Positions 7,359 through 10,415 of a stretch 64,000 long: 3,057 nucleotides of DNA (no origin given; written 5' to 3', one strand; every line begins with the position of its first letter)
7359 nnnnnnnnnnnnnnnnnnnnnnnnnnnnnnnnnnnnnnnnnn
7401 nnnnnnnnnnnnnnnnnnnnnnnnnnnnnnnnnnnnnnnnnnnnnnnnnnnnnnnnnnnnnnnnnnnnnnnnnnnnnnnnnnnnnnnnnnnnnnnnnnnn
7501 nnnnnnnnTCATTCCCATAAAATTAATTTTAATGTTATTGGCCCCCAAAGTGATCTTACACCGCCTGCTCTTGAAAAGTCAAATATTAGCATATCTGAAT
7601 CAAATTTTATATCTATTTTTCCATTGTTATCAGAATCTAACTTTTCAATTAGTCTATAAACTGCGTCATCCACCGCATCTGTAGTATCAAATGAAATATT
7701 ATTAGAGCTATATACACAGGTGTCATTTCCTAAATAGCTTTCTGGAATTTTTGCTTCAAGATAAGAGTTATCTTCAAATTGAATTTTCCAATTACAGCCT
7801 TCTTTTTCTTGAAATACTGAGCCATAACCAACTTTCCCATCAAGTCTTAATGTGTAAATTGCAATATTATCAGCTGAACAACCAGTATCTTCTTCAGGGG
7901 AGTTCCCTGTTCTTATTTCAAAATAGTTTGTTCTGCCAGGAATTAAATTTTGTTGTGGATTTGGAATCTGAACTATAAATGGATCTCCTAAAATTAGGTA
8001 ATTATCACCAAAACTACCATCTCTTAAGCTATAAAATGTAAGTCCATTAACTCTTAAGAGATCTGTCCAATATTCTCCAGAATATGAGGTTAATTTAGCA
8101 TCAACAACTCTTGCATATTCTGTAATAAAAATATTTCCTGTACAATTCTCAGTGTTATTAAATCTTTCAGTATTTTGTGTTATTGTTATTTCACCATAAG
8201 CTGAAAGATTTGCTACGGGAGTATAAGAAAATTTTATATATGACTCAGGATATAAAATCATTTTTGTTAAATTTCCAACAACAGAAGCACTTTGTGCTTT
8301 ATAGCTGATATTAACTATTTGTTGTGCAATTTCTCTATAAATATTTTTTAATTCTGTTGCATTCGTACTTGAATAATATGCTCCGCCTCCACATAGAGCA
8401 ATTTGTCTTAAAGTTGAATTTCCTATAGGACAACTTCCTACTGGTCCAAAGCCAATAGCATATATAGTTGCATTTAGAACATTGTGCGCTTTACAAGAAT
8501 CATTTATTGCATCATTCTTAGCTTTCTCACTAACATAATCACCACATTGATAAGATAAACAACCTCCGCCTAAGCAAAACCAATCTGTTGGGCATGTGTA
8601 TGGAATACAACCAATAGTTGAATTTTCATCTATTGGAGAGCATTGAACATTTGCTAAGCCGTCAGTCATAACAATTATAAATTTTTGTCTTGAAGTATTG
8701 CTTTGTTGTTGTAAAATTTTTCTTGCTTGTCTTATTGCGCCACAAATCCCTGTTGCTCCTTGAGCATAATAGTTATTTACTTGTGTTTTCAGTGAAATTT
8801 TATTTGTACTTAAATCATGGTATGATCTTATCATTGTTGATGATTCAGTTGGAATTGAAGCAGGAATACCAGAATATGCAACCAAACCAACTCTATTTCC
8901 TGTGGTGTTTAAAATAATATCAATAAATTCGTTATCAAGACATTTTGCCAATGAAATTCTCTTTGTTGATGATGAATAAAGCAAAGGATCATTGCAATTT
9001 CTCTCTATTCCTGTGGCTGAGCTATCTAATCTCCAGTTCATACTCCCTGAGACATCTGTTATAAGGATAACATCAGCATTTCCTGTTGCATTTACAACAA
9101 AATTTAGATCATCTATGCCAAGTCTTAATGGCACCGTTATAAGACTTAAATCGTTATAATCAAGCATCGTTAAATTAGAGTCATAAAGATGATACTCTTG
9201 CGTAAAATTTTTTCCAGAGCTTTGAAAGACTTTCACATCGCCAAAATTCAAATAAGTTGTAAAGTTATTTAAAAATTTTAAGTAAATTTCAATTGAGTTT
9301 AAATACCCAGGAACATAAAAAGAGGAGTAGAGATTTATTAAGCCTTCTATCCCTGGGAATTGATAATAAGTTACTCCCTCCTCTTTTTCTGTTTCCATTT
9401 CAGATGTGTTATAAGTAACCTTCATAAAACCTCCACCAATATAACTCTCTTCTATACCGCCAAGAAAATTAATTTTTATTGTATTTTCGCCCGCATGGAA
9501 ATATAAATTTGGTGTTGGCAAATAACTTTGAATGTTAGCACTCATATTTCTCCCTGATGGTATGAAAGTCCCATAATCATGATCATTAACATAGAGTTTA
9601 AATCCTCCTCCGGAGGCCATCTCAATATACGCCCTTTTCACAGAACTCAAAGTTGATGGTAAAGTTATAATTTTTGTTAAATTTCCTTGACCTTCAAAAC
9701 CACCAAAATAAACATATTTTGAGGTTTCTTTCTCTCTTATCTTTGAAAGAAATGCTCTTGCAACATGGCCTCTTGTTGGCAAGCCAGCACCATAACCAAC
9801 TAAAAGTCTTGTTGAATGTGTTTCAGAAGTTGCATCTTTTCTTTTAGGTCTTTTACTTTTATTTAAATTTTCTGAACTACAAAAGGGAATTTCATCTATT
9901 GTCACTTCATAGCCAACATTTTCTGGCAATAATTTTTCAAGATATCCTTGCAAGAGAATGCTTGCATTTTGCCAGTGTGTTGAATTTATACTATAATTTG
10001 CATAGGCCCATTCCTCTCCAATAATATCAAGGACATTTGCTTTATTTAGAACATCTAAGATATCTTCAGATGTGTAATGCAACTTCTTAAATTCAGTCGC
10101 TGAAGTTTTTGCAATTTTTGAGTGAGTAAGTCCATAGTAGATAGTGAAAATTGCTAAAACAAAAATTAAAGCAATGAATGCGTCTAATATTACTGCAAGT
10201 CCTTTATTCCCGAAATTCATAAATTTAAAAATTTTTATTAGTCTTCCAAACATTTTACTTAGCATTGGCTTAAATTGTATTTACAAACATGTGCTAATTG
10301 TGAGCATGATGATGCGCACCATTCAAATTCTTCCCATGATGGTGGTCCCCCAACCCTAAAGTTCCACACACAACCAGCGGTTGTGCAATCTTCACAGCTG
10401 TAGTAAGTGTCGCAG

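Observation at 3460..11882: Six-gene translationally coupled operon: four pilin-like proteins carrying adhesin domains, plus a cytoplasmic Mre11-like nuclease and a membrane protein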

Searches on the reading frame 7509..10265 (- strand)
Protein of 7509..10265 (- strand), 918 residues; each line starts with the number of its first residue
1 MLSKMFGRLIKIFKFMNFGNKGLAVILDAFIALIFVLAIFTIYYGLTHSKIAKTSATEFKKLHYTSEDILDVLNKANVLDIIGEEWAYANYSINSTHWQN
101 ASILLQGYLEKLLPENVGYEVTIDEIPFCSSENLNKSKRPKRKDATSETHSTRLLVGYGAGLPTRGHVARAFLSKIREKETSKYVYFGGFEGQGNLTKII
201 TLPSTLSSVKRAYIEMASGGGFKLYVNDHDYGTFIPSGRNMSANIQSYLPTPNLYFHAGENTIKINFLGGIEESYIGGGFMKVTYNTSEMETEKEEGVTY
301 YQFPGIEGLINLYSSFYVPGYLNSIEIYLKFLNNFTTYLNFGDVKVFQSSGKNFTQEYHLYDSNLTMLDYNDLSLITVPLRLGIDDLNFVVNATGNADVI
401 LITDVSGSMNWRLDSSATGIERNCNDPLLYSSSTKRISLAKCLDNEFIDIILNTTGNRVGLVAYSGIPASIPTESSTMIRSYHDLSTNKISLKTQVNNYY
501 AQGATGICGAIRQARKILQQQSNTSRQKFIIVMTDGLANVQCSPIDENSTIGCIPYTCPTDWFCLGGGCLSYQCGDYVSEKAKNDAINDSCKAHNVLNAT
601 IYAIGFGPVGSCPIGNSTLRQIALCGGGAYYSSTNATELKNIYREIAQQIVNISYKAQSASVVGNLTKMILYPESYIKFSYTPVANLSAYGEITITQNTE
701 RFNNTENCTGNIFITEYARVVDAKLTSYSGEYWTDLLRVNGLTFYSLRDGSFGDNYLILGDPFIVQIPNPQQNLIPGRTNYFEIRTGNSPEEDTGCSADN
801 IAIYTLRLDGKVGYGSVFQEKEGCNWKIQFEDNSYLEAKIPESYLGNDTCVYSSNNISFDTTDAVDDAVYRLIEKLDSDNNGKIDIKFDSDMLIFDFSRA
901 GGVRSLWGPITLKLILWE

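Call 4: search_protein_families(library=pfam, proteins=[window:7509-10265:-], max_evalue=0.1)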
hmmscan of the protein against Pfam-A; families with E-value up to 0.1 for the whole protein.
window:7509-10265:- (918 aa): 3 families
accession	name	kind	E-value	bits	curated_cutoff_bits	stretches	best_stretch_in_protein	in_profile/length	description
PF13519.12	VWA_2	-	5.5e-08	33.8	27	1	399-536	1-106/107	von Willebrand factor type A domain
PF00092.34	VWA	-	1.7e-07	32.1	23.8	1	452-540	33-117/174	von Willebrand factor type A domain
PF06707.17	DUF1194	-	0.023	14.4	27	1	475-545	67-135/206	Protein of unknown function (DUF1194)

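Call 5: search_protein_families(library=ncbifam, proteins=[window:7509-10265:-], max_evalue=0.1)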
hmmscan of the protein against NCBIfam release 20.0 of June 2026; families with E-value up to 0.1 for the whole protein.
window:7509-10265:- (918 aa): 5 families
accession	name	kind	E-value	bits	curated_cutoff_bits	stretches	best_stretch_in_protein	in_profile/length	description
NF033757.1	gliding_CglB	equivalog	2.6e-05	23.4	200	1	474-629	137-282/402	adventurous gliding motility lipoprotein CglB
NF047508.1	VWA_BatA_Lepto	exception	6.7e-05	22.1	380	1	353-540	45-204/315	VWA domain-containing protein BatA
NF010238.0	PRK13685.1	subfamily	0.00085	18.5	432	1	612-656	260-304/335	hypothetical protein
TIGR00868.1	hCaCC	subfamily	0.0022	15.8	900.85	1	455-555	340-433/863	calcium-activated chloride channel protein 1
TIGR02442.1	Cob-chelat-sub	hypoth_equivalog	0.0051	15.3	779.45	1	493-547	536-590/641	putative cobaltochelatase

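Call 10: find_encoding_contigs(protein=window:7509-10265:-, flank=10000, max_places=6)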
Protein window:7509-10265:- (918 aa): 1 contig read that carries it; 1 place shown.
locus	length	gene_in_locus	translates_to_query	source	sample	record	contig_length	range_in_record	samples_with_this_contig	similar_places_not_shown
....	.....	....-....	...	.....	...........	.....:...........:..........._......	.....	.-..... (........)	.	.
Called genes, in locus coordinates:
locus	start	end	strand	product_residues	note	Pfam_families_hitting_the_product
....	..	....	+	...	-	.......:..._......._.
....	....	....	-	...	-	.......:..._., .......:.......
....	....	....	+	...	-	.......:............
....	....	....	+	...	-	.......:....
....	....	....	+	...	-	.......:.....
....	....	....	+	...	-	-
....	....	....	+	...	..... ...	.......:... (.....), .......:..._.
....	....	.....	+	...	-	?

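Call 11: find_homologous_proteins(query=window:7509-10265:-, max_evalue=0.001)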
Query window:7509-10265:- (918 aa): 499 proteins with E <= 0.001 among 8000 candidates; the best 120 are listed.
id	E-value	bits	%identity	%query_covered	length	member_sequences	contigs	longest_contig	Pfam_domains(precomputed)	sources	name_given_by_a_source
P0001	0.0e+0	2097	100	100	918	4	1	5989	PF00092.35,PF13519.13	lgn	-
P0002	0.0e+0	1861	88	99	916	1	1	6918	PF00092.35,PF13519.13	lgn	-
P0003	0.0e+0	1483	72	98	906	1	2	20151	PF00092.35,PF13519.13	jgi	jgi:hypothetical protein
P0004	0.0e+0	1432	69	98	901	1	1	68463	PF00092.35,PF13519.13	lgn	-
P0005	0.0e+0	1304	64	98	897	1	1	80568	PF00092.35,PF13519.13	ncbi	-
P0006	0.0e+0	1295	64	98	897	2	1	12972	-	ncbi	-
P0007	0.0e+0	1145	59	98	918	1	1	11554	PF00092.35,PF13519.13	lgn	-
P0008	0.0e+0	1102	56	98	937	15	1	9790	PF00092.35,PF13519.13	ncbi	-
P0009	3.7e-298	1010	55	98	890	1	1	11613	PF00092.35,PF13519.13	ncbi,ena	-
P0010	5.1e-297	1006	55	54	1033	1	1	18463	-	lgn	-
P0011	3.5e-295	1000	52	98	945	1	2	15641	PF00092.35,PF13519.13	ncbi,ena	-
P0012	2.4e-286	971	64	74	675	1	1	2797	PF13519.13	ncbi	-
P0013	7.8e-286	969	51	97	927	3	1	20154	PF00092.35,PF13519.13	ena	-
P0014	1.4e-281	955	51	95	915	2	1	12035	PF00092.35,PF13519.13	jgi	-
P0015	4.2e-281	954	50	98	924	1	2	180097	PF00092.35,PF13519.13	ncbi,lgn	-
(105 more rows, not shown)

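Call 14: find_related_loci(query=A1, collection=genome_contigs, flank=10000)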
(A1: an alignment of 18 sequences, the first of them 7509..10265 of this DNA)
Query A1 (918 aa) in genome_contigs; peptide patterns used: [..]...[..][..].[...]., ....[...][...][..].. (x = any residue, [..] = any of these).
599 stretches matched a pattern (row limit reached: there are more); 456 encode a relative of the query (tblastn E <= 1e-3); the best 80 are kept; 79 distinct loci.
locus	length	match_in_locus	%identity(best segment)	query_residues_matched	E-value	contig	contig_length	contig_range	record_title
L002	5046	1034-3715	63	21-917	0e+0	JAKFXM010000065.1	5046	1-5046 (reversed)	MAG: Methanobacteriota archaeon isolate ND3_Bin_21 ND3_0003721, whole genome shotgun sequence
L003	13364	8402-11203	56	20-917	0e+0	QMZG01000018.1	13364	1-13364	MAG: Candidatus Altiarchaeales archaeon isolate B80_G16 B80_Guay16_scaffold_02934, whole genome shotgun sequence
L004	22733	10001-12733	50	21-917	0e+0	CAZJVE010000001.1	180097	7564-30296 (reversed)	MAG TPA_asm: uncultured archaeon isolate SRP167671_co4_118 genome assembly, contig: NODE_19_length_180097_cov_12.158191,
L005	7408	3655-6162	46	58-918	0e+0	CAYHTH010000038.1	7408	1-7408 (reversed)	MAG TPA_asm: uncultured Methanosarcinales archaeon isolate ERP119705_co14_301 genome assembly, contig: NODE_16438_length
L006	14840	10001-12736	45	9-917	0e+0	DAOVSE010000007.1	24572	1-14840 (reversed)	MAG TPA_asm: Candidatus Altiarchaeota archaeon isolate CSMAG_1619 CSMAG_1619_k141_1369727_length_24572_cov_33.2030, whol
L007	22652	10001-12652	43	20-917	0e+0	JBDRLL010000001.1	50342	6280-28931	MAG: Candidatus Altiarchaeota archaeon isolate MEGAHIT-group-1.775 k141_5308563, whole genome shotgun sequence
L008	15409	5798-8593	52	21-917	0e+0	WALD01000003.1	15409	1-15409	MAG: Candidatus Altiarchaeota archaeon isolate S014_51_esom k151_106028, whole genome shotgun sequence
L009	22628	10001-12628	43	21-917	0e+0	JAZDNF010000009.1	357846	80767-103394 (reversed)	MAG: Candidatus Altiarchaeota archaeon isolate MEGAHIT-group-0.7 k141_13228027, whole genome shotgun sequence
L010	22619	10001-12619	42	21-918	0e+0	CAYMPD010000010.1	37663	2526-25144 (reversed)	MAG TPA_asm: uncultured archaeon isolate binchicken_co17_215 genome assembly, contig: NODE_3153_length_37663_cov_6.49127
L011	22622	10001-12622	44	21-917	0e+0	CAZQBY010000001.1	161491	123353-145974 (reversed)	MAG TPA_asm: uncultured archaeon isolate binchicken_co19_513 genome assembly, contig: NODE_29_length_161491_cov_8.375517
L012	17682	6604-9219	43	21-918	0e+0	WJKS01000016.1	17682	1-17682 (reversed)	MAG: Candidatus Aenigmatarchaeota archaeon isolate Bin_042 k141_798904, whole genome shotgun sequence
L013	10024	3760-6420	43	21-917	0e+0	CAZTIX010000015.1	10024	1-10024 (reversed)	MAG TPA_asm: uncultured archaeon isolate binchicken_co17_405 genome assembly, contig: NODE_14254_length_10024_cov_3.5912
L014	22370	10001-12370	42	65-918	0e+0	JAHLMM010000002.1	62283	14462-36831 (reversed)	MAG: Candidatus Aenigmatarchaeota archaeon isolate DRTY-6_1_bin_65 NODE_2_length_62283_cov_1.74065, whole genome shotgun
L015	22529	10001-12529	42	49-918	0e+0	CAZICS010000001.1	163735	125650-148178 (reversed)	MAG TPA_asm: uncultured archaeon isolate binchicken_co6_512 genome assembly, contig: NODE_15_length_163735_cov_17.669440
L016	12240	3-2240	43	151-917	4e-178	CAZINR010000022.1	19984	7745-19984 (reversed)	MAG TPA_asm: uncultured archaeon isolate SRP332253_co2_107 genome assembly, contig: NODE_2509_length_19984_cov_5.029505,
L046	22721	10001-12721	33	16-918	1e-128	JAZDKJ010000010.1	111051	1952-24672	MAG: Candidatus Woesearchaeota archaeon isolate MEGAHIT-group-0.53 k141_14412305, whole genome shotgun sequence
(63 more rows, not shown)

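Call 20: find_encoding_contigs(protein=P0004, flank=10000, max_places=2)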
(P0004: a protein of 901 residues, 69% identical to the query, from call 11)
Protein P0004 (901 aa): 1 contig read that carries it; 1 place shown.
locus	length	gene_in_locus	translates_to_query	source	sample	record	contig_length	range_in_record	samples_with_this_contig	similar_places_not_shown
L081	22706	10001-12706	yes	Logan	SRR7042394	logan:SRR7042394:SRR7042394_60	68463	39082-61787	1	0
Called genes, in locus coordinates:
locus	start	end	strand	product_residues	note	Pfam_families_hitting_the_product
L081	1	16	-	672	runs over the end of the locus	PF01751:Toprim, PF01131:Topoisom_bac, PF01396:Zn_ribbon_Top1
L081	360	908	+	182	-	PF13238:AAA_18, PF13207:AAA_17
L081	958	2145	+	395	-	PF01896:DNA_primase_S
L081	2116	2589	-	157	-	PF17146:PIN_6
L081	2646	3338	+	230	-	PF01255:Prenyltransf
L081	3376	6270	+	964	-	PF02516:STT3, PF22627:AglB_core-like (weak)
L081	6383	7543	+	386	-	PF01555:N6_N4_Mtase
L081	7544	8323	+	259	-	PF06300:Tsp45I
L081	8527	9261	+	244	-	PF07705:CARDB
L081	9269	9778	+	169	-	-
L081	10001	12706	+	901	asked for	PF00092:VWA (faint), PF13519:VWA_2 (weak)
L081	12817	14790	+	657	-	-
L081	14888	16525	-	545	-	-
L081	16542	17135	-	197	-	PF18895:T4SS_pilin (weak)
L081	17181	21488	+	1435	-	-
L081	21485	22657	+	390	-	-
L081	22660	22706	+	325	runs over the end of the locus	-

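Call 21: find_encoding_contigs(protein=P0005, flank=10000, max_places=2)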
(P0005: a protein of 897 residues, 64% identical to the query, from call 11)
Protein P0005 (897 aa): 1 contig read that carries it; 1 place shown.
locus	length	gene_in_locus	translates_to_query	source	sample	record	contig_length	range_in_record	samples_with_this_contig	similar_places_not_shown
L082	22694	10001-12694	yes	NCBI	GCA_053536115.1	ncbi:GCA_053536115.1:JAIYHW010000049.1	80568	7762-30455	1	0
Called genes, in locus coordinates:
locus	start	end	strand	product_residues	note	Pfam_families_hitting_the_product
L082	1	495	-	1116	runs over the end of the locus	PF02463:SMC_N, PF13175:AAA_15, PF13304:AAA_21 (weak), PF13476:AAA_23, PF13555:AAA_29 (weak), PF23991:DUF7310 (faint), PF06470:SMC_hinge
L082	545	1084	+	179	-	-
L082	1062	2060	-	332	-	PF01968:Hydantoinase_A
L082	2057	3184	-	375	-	PF14397:ATPgrasp_ST (faint), PF02655:ATP-grasp_3, PF08443:RimK, PF02222:ATP-grasp (weak), PF07478:Dala_Dala_lig_C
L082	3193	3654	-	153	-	PF13404:HTH_AsnC-type, PF13412:HTH_24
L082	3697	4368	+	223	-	PF00977:His_biosynth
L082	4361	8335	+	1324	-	PF19077:Big_13 (faint), PF09136:Glucodextran_B, PF01935:DUF87, PF05872:HerA_C (faint)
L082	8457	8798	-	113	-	PF20126:TumE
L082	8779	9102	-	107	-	PF27273:MJ0235 (weak)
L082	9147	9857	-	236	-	PF00588:SpoU_methylase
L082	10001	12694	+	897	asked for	PF00092:VWA (faint), PF13519:VWA_2 (weak)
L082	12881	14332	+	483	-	-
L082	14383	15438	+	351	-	PF09987:DUF2226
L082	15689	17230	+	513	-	PF00437:T2SSE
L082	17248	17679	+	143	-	PF01967:MoaC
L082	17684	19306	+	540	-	PF00528:BPD_transp_1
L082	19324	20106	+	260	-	PF00005:ABC_tran, PF13304:AAA_21 (faint)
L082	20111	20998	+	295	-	PF13531:SBP_bac_11, PF01547:SBP_bac_1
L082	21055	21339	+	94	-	PF12840:HTH_20 (faint), PF01022:HTH_5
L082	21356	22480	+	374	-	PF01758:SBF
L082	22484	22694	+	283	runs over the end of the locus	PF00582:Usp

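Call 26: find_encoding_contigs(protein=P0003, flank=10000, max_places=2)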
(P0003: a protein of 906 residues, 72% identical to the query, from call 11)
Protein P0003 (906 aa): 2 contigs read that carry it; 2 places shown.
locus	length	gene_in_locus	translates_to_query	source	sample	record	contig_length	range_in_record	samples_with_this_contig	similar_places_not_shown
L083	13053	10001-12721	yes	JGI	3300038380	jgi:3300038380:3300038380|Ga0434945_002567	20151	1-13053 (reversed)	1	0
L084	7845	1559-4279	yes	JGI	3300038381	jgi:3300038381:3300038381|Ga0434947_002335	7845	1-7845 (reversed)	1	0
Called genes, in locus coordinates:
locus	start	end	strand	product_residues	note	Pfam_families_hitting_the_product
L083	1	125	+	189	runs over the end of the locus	PF01121:CoaE (faint), PF13238:AAA_18, PF13207:AAA_17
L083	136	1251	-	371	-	PF00149:Metallophos, PF12850:Metallophos_2 (weak)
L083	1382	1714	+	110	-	-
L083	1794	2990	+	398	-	PF01896:DNA_primase_S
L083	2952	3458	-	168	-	PF17146:PIN_6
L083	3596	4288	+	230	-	PF01255:Prenyltransf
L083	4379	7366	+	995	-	PF02516:STT3, PF22627:AglB_core-like (weak)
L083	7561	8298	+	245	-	PF07705:CARDB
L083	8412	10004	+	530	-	-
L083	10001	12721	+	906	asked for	PF00092:VWA (faint), PF13519:VWA_2 (weak)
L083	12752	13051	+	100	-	?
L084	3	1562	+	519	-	?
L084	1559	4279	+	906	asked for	PF00092:VWA (faint), PF13519:VWA_2 (weak)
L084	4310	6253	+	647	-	-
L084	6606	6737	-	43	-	-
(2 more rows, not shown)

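Call 27: find_encoding_contigs(protein=P0002, flank=10000, max_places=2)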
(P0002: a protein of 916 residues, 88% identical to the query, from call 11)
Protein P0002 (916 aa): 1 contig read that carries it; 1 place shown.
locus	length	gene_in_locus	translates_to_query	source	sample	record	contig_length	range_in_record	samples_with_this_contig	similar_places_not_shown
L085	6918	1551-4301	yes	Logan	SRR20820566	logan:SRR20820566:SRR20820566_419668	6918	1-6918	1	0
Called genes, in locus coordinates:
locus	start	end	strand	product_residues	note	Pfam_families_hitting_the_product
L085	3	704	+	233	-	?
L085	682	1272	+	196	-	-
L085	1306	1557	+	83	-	-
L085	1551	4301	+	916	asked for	PF00092:VWA (faint), PF13519:VWA_2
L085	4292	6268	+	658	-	-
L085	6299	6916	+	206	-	?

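Call 41: predict_structure(alignment_id=A1)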
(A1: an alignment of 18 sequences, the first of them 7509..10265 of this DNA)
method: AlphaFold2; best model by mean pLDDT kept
length: 918 residues; sequences in the alignment: 18
mean_pLDDT: 74.4   pTM: 0.46
mean pLDDT of the five models: 74.4, 71.1, 69.3, 69.3, 68.5
residues with pLDDT >= 90: 170; 70-90: 441; 50-70: 186; < 50: 121
segments of 3 or more residues with pLDDT < 50: 1-9, 13-23, 48-55, 166-178, 239-241, 291-294, 390-393, 655-661, 687-691, 812-824, 840-844, 847-850, 860-868, 887-908
pLDDT, mean of each block of 10 residues (from residue 1): 41 40 55 73 55 53 79 78 81 83 86 87 82 78 79 65 53 45 75 77 81 81 89 71 73 87 85 67 74 62 84 79 92 87 86 90 87 82 66 71 92 85 89 89 92 81 90 90 91 93 91 94 82 88 85 91 87 85 92 91 84 85 91 87 86 54 63 91 58 63 67 68 72 77 79 59 70 79 78 67 69 39 47 54 49 52 45 61 54 35 44 82
secondary structure, 60 per line:
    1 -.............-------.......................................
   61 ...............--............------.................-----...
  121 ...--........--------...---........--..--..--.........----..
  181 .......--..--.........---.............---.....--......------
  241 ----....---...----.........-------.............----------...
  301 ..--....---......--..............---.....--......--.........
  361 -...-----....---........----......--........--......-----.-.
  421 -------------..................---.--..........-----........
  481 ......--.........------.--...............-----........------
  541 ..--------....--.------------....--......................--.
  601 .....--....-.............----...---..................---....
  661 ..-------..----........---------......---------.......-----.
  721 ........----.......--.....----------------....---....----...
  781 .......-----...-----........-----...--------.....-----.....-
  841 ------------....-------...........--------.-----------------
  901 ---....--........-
elements in order (helices of 4 or more, strands of 3 or more residues): H2-14 H22-75 H78-89 H96-112 E118-123 E126-130 E148-155 H166-174 E179-187 E194-202 E206-218 E222-226 E229-234 E245-248 E259-267 E275-287 E298-302 E305-308 E312-317 E320-333 E337-341 E344-349 E352-360 H370-373 E377-384 E389-394 E397-404 H407-410 H436-451 E458-467 E473-486 H489-497 H507-521 E527-534 E551-554 E570-573 E576-579 H580-597 E600-605 H608-611 H613-625 E630-632 H636-653 E657-662 E676-683 E693-698 E708-714 E720-728 E733-739 E742-746 E763-766 H770-773 E778-787 E793-795 E801-808 E825-829 E835-839 H864-874 H904-907 E910-917
